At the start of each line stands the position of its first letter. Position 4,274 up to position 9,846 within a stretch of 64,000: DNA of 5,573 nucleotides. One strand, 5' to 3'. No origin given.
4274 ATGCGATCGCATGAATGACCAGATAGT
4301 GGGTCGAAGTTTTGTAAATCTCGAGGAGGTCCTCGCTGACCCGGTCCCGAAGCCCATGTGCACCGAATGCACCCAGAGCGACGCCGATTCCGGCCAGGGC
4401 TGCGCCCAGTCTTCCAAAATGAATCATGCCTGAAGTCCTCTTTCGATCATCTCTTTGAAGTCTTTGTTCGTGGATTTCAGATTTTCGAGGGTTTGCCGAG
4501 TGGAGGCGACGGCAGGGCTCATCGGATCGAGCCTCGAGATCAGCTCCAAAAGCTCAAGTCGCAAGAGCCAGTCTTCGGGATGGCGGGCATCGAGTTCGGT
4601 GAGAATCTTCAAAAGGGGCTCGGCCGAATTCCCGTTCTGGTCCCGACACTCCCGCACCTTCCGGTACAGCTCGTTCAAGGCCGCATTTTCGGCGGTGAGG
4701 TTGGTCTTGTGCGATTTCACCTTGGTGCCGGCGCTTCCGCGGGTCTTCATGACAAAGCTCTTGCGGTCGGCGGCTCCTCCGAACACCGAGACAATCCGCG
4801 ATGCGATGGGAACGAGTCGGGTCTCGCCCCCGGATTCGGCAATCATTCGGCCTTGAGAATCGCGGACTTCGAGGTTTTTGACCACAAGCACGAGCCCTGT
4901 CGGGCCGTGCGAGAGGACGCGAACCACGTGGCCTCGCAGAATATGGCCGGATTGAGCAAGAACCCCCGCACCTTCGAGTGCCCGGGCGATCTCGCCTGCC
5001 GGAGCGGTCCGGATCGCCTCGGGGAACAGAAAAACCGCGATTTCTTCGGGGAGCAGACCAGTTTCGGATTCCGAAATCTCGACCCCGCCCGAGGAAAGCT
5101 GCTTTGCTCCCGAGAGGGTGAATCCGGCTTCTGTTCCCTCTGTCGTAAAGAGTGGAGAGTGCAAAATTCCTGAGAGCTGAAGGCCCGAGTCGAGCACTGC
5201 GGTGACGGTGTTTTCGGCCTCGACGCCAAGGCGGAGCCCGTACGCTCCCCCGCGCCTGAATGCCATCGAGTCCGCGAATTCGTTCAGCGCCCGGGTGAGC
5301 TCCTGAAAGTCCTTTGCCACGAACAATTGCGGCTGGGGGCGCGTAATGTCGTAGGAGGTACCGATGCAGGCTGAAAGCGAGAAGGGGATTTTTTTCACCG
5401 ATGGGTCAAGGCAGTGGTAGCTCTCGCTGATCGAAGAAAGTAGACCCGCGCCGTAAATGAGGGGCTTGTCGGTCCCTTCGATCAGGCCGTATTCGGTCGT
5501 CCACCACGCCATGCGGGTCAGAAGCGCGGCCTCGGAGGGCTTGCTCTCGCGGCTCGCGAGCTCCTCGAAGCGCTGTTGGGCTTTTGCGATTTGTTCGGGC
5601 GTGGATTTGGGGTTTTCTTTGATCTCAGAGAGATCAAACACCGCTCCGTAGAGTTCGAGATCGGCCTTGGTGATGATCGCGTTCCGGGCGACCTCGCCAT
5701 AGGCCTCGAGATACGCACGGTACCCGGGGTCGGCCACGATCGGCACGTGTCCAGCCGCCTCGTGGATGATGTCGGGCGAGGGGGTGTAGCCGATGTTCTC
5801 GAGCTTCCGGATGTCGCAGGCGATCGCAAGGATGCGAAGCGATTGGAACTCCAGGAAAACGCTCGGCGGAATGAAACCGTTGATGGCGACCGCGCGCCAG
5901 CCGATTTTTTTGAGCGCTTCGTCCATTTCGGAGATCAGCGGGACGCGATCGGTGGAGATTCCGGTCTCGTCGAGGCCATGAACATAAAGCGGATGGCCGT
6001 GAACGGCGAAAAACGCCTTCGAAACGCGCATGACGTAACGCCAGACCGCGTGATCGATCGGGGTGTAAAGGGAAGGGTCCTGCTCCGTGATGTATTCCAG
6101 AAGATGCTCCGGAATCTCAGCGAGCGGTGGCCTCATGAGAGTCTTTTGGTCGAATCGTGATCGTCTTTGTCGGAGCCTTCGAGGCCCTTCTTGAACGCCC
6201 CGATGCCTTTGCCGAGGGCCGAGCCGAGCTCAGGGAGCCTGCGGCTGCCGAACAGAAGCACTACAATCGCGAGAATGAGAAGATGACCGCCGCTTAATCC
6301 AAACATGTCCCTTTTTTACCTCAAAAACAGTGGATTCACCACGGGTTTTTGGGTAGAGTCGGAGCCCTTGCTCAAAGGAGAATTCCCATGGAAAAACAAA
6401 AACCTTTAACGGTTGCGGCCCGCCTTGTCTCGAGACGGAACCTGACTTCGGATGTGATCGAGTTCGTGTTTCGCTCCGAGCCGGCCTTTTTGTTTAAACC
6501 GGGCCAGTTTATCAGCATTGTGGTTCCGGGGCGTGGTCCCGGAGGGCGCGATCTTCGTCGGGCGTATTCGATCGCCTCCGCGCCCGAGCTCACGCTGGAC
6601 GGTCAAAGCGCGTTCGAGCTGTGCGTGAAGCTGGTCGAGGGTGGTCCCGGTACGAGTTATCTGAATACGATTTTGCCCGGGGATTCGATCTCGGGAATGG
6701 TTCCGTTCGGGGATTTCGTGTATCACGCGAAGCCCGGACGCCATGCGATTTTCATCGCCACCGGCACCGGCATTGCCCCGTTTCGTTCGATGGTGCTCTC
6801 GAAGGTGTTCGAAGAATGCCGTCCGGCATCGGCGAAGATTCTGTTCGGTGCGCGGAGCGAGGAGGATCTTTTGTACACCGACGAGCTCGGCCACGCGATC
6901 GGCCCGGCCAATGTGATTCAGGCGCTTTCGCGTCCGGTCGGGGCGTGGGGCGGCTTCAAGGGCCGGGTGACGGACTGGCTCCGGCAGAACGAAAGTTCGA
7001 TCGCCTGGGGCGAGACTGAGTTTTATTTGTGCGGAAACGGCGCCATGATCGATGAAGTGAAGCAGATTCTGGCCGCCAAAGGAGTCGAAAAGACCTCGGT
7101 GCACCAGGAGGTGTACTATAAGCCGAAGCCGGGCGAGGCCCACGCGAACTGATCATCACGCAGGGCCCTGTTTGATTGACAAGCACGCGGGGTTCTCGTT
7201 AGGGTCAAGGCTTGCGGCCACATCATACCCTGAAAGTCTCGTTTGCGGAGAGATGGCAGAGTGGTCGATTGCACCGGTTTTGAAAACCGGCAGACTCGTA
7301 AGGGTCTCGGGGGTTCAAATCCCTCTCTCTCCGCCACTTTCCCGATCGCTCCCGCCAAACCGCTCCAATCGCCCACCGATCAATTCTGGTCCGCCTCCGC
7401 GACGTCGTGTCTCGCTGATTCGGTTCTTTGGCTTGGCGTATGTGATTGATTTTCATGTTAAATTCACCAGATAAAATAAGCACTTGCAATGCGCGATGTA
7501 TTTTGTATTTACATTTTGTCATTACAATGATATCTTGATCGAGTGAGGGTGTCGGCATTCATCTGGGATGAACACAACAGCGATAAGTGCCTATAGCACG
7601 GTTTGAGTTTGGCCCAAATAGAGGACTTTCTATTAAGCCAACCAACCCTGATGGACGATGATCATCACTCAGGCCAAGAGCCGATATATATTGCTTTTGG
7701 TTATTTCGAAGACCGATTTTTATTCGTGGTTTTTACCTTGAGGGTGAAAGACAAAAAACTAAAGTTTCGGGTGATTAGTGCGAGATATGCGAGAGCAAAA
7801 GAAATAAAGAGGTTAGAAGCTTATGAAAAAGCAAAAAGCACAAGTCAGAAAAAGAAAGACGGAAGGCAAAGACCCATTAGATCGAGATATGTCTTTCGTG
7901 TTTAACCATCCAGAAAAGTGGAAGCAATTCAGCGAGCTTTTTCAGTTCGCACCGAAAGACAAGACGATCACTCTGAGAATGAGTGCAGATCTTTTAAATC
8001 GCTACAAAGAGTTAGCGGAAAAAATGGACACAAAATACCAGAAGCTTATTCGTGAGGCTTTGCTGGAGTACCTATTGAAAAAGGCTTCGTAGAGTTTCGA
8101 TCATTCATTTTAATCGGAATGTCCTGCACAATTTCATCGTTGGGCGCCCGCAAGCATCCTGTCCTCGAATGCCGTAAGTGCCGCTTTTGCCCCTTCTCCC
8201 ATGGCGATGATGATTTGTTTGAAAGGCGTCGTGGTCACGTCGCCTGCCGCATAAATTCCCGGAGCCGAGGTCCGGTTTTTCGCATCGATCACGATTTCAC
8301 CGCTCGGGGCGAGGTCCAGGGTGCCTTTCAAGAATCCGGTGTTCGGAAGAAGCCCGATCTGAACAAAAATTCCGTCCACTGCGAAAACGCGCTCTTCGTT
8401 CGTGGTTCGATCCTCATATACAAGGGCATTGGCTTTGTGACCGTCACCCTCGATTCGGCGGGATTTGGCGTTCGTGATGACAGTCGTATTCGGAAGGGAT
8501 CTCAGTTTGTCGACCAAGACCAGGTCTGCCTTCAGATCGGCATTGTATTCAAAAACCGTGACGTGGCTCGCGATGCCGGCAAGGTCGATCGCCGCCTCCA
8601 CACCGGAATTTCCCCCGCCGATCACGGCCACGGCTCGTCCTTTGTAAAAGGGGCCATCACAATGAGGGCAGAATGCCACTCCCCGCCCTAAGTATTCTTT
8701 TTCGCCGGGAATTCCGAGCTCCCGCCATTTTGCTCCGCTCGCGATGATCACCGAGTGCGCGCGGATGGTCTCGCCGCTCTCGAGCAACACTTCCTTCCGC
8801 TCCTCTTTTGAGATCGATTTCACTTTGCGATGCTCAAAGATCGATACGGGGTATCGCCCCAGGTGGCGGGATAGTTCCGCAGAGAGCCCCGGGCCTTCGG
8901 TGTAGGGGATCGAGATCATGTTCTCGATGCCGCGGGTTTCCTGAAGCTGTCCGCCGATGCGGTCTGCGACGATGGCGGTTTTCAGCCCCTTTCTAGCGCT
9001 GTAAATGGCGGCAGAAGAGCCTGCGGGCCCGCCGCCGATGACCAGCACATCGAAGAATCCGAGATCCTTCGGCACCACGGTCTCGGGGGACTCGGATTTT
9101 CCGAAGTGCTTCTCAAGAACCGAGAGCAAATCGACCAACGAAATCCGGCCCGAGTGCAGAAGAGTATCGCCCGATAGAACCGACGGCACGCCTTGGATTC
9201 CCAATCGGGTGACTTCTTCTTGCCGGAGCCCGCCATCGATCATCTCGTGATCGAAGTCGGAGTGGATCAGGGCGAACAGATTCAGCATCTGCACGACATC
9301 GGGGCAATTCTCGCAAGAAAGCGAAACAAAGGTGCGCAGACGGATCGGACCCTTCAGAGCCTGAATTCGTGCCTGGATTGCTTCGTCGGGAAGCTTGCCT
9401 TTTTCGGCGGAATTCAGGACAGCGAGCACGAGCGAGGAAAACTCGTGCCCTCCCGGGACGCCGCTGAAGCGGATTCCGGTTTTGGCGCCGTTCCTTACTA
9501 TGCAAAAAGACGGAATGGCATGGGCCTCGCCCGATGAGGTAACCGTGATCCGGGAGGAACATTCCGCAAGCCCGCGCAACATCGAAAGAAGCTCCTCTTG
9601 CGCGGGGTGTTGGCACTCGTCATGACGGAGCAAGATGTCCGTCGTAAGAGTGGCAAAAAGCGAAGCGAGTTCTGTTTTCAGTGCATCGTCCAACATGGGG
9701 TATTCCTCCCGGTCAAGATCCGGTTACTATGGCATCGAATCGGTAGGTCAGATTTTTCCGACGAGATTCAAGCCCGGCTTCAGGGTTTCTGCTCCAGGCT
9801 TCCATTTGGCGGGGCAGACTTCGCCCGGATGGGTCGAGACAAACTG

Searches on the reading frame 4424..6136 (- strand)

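Call 100: search_protein_families(library=pfam, proteins=[window:4424-6136:-], max_evalue=0.00001)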
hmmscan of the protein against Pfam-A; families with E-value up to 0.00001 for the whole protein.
window:4424-6136:- (570 aa): 1 family
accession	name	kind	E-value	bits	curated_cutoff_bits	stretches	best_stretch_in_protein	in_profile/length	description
PF00351.26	Biopterin_H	-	2.8e-27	96.1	22.7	2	193-291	190-288/331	Biopterin-dependent aromatic amino acid hydroxylase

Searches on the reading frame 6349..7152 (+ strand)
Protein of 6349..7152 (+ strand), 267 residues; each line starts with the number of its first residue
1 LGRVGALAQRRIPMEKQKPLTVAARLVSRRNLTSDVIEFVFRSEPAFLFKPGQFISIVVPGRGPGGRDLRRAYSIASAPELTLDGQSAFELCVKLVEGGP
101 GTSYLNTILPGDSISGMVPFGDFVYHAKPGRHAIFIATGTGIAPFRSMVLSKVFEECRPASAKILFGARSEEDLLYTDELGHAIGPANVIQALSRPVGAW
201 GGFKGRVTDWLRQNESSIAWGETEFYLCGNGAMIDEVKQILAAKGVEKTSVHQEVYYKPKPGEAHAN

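Call 100: search_protein_families(library=pfam, proteins=[window:6349-7152:+], max_evalue=0.00001)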
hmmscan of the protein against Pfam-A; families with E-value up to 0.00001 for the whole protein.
window:6349-7152:+ (267 aa): 2 families
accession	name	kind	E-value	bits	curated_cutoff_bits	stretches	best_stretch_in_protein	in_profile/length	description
PF00175.26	NAD_binding_1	-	9.5e-18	65.3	22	1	135-238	1-108/109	Oxidoreductase NAD-binding domain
PF00970.30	FAD_binding_6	-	1.6e-10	41.7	21.1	1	24-125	2-99/99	Oxidoreductase FAD-binding domain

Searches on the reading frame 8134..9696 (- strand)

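Call 100: search_protein_families(library=pfam, proteins=[window:8134-9696:-], max_evalue=0.00001)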
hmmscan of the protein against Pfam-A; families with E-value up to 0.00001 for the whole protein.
window:8134-9696:- (520 aa): 9 families
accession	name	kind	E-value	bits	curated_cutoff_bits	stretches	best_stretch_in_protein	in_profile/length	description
PF07992.20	Pyr_redox_2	-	6.8e-49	167.3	26.1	1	215-502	1-291/291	Pyridine nucleotide-disulphide oxidoreductase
PF13738.12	Pyr_redox_3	-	2.6e-21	76.6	30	1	280-485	92-305/305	Pyridine nucleotide-disulphide oxidoreductase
PF01134.28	GIDA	-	7.3e-14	52.1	22.1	1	216-252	1-30/391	Glucose inhibited division protein A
PF00070.33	Pyr_redox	-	8.6e-14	52.3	22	1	356-427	2-79/82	Pyridine nucleotide-disulphide oxidoreductase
PF03486.20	HI0933_like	-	3.8e-10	40.1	50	0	216-243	2-29/244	HI0933-like protein Rossmann domain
PF12831.13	FAD_oxidored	-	9.3e-10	38.8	27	1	216-265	1-50/416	FAD dependent oxidoreductase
PF01266.30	DAO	-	3.1e-09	37.2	27.9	0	216-249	1-35/353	FAD dependent oxidoreductase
PF00890.30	FAD_binding_2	-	8.9e-07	28.9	20.4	0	216-244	1-29/414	FAD binding domain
PF01262.27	AlaDh_PNT_C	-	8.9e-06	25.7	23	0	355-392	30-67/214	Alanine dehydrogenase/PNT, C-terminal domain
